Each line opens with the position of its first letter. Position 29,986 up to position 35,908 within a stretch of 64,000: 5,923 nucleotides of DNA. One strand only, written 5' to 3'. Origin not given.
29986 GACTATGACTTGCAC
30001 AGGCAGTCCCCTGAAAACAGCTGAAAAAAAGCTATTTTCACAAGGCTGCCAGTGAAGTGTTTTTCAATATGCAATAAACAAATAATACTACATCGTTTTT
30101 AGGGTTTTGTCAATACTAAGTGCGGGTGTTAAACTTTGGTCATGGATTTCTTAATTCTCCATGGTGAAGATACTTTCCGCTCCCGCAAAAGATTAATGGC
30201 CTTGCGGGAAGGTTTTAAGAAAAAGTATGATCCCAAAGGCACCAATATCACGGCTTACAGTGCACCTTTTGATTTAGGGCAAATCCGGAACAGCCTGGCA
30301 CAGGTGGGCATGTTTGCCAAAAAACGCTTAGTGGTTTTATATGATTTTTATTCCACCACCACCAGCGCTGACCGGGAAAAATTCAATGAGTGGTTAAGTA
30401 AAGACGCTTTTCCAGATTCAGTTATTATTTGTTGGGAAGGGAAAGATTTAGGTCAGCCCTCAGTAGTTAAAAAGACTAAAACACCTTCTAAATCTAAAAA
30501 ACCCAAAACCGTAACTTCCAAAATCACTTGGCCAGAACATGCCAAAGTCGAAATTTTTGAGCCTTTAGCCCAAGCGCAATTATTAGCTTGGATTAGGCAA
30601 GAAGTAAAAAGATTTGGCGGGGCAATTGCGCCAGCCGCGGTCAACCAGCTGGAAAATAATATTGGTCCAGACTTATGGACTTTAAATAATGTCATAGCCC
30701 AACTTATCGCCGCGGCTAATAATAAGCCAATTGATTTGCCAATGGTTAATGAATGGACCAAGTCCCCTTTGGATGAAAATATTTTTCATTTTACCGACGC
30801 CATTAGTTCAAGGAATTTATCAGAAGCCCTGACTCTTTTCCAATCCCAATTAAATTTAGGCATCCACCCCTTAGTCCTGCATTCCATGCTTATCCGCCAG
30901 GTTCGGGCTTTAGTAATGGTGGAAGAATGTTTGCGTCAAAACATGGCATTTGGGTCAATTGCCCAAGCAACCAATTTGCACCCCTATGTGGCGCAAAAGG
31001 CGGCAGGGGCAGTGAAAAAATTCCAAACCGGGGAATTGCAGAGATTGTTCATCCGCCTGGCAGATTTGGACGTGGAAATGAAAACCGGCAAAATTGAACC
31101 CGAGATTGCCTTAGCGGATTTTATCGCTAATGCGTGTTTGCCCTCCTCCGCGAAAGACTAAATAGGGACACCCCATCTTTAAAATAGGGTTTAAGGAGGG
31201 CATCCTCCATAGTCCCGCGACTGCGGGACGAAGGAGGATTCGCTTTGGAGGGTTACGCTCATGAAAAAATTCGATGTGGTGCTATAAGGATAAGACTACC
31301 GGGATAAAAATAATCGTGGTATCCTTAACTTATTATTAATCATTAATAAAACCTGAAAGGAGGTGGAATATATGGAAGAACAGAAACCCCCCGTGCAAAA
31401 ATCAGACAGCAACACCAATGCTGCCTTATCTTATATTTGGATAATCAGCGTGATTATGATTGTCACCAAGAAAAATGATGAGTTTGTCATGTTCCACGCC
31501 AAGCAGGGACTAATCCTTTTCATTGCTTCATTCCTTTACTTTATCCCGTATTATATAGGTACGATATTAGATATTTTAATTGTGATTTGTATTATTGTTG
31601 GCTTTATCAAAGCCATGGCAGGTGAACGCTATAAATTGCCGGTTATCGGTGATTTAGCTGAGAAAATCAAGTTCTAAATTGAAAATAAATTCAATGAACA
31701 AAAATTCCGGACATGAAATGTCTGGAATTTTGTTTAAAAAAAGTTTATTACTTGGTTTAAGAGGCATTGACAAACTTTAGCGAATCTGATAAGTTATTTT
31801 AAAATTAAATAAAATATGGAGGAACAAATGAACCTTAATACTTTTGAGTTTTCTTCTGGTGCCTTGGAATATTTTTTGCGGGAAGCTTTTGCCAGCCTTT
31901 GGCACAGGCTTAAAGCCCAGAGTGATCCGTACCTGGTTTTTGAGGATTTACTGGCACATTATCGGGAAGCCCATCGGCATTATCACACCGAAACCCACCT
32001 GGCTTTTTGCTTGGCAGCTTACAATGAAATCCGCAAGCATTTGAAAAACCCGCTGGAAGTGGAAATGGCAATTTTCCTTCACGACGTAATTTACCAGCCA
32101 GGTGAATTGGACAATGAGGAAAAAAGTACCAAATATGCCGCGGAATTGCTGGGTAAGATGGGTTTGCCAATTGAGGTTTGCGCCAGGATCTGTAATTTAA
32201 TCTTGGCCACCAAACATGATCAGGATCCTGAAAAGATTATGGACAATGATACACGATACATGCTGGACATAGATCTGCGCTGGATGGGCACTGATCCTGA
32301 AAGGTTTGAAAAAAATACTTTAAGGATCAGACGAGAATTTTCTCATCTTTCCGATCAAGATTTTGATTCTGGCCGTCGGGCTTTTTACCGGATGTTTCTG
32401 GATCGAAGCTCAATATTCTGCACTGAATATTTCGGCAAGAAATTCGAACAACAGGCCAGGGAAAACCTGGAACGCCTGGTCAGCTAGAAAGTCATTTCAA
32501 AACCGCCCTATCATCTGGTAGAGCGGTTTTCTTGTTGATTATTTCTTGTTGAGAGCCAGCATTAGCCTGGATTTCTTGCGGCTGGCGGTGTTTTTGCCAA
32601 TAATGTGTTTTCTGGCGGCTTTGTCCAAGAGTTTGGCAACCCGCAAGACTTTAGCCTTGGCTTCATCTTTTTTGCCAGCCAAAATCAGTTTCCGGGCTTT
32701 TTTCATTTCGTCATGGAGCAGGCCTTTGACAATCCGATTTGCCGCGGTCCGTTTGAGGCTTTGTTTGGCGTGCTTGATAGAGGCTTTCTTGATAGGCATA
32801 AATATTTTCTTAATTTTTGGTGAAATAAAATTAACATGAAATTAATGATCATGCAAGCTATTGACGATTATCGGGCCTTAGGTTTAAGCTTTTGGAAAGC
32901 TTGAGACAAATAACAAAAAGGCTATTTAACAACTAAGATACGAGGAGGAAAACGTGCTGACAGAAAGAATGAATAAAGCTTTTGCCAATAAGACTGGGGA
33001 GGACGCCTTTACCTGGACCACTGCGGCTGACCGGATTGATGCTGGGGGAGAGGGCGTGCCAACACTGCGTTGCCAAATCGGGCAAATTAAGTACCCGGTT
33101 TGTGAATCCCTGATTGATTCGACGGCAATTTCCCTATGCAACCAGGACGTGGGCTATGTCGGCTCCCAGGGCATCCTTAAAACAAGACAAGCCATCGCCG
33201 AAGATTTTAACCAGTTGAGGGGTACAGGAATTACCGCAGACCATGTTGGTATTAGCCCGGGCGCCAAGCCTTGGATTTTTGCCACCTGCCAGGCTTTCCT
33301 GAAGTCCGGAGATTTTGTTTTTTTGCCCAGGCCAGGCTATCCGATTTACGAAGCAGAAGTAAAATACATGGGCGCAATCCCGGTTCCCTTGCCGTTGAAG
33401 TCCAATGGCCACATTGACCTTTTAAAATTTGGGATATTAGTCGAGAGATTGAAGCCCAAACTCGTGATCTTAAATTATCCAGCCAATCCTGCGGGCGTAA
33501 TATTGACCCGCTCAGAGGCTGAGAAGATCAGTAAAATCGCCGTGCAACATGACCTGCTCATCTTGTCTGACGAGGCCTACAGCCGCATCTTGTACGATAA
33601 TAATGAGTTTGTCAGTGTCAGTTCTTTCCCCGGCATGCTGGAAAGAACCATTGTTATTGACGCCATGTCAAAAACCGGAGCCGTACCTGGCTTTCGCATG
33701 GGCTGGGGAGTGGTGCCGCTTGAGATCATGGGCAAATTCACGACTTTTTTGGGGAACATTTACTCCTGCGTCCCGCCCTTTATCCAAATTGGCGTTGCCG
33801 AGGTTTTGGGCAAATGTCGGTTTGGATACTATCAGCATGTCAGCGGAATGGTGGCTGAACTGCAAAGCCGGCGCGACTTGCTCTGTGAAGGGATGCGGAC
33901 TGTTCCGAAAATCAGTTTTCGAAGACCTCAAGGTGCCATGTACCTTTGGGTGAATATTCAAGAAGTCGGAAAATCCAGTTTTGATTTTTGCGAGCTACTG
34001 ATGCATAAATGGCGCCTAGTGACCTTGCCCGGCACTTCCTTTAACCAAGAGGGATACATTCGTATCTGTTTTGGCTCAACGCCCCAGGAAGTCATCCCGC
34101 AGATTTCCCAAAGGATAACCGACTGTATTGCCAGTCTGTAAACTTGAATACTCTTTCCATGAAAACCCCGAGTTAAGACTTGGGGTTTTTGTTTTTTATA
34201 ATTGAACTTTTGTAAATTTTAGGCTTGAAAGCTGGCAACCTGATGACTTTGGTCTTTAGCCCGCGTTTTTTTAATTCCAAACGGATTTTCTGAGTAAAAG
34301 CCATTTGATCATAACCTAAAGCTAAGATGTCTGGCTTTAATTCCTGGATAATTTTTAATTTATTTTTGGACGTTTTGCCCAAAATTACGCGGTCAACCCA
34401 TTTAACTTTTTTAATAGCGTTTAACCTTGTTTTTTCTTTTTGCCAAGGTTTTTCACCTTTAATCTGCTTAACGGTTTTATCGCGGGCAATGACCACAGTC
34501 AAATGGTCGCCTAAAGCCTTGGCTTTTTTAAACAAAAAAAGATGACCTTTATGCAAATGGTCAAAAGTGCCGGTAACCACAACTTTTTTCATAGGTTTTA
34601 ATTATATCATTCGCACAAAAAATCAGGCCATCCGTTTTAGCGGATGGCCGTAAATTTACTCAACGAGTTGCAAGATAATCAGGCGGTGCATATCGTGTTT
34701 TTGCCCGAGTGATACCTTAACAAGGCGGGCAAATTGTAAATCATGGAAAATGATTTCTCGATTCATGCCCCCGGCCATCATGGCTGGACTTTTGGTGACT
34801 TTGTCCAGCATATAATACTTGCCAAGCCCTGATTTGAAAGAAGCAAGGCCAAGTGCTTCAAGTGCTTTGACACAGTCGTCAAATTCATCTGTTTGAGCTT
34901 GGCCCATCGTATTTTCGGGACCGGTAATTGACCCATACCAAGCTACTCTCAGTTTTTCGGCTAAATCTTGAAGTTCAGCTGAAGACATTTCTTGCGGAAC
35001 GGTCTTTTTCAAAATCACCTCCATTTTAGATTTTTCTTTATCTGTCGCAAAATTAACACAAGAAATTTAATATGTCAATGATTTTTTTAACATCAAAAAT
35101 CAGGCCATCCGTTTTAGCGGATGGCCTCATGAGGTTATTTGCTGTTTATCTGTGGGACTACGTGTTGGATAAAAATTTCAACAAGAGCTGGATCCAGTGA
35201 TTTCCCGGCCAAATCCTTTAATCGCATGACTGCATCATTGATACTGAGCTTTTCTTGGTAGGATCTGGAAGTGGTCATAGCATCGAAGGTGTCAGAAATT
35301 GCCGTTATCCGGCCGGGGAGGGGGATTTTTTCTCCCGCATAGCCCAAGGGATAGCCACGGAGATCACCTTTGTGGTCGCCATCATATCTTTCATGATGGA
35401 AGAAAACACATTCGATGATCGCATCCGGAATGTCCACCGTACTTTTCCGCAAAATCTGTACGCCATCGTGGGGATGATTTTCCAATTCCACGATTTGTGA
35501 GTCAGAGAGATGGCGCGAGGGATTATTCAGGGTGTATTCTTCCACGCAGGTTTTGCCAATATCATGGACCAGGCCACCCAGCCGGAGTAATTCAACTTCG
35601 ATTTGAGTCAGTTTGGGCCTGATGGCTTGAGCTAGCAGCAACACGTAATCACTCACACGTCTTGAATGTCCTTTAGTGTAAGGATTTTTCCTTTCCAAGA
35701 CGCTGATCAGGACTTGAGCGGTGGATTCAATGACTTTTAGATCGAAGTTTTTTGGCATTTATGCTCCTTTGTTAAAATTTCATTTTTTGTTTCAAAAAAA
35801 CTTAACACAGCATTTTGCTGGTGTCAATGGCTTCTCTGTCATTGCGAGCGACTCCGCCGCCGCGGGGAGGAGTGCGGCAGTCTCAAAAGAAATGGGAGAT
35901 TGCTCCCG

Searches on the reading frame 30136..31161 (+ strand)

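Call 10: search_protein_families(library=pfam, proteins=[window:30136-31161:+], max_evalue=0.01)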
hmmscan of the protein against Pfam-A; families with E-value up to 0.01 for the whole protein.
window:30136-31161:+ (341 aa): 2 families
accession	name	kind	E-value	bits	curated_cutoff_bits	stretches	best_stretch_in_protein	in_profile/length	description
PF21694.2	DNA_pol3_delta_C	-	1.9e-28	99.3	27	1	214-331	2-119/121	DNA polymerase III delta subunit, C-terminal domain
PF14005.11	YpjP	-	0.0048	17.3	27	1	154-226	16-85/134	YpjP-like protein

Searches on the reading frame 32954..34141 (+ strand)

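Call 11: search_protein_families(library=pfam, proteins=[window:32954-34141:+], max_evalue=0.001)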
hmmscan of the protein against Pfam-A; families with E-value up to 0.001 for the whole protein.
window:32954-34141:+ (395 aa): 1 family
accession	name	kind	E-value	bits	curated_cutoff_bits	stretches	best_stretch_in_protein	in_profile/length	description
PF00155.27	Aminotran_1_2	-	1.3e-44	153.4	19.7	1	43-380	9-354/361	Aminotransferase class I and II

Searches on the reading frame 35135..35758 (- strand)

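Call 11: search_protein_families(library=pfam, proteins=[window:35135-35758:-], max_evalue=0.001)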
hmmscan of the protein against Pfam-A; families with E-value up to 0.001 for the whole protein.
window:35135-35758:- (207 aa): 2 families
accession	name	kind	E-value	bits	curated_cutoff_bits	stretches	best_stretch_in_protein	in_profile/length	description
PF13487.12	HD_5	-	8e-24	84.7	27.2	1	16-192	2-170/170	HD domain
PF01966.28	HD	-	9.2e-16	58.6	22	1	30-161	3-116/116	HD domain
